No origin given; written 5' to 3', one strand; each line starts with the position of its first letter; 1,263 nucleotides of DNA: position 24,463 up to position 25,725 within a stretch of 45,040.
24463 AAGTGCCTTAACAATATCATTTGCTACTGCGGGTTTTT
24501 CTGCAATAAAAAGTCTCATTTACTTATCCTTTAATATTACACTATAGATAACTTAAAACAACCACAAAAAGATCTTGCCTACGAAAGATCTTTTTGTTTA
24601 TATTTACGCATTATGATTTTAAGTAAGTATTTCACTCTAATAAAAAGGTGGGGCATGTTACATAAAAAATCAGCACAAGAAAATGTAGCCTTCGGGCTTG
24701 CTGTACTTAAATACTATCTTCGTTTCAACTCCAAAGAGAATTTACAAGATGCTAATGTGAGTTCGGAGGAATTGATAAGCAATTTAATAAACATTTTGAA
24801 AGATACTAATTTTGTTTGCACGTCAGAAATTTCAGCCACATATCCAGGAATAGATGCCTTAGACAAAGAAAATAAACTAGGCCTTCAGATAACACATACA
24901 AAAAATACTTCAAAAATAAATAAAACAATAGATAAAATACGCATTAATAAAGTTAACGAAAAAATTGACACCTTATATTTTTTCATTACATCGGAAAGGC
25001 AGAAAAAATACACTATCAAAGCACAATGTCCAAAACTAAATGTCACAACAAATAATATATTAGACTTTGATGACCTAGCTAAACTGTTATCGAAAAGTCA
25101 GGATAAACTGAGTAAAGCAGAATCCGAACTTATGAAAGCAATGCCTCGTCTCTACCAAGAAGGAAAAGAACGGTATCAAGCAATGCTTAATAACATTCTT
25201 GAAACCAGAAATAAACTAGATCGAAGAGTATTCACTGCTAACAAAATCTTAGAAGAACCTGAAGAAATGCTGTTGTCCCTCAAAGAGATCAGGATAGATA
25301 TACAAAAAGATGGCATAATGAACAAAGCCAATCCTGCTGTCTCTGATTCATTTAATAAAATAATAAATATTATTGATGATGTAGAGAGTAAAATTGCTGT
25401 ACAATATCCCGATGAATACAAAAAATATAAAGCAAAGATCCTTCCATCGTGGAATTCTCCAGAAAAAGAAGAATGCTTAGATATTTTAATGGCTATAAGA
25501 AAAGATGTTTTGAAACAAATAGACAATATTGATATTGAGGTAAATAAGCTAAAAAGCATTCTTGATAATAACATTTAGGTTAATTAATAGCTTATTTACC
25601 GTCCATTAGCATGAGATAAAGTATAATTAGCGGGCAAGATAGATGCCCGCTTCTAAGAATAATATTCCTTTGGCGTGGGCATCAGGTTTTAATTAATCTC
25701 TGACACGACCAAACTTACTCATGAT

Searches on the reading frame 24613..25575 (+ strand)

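Call 104: search_protein_families(library=pfam, proteins=[window:24613-25575:+], max_evalue=0.001)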
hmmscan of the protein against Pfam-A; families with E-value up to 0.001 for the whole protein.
window:24613-25575:+ (321 aa): 1 family
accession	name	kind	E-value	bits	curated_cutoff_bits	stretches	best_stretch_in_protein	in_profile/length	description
PF21941.2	SMEK_N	-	3.5e-24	85.7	27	1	27-158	4-138/140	SMEK domain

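Call 105: search_protein_families(library=padloc, proteins=[window:24613-25575:+], max_evalue=0.001)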
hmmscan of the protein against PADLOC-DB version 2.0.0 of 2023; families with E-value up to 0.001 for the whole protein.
window:24613-25575:+ (321 aa): 1 family
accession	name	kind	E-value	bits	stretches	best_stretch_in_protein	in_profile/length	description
PDLC02399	Aga_REase-PNTD1-PNTD2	-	2.5e-16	57.7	1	29-177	14-168/463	Class I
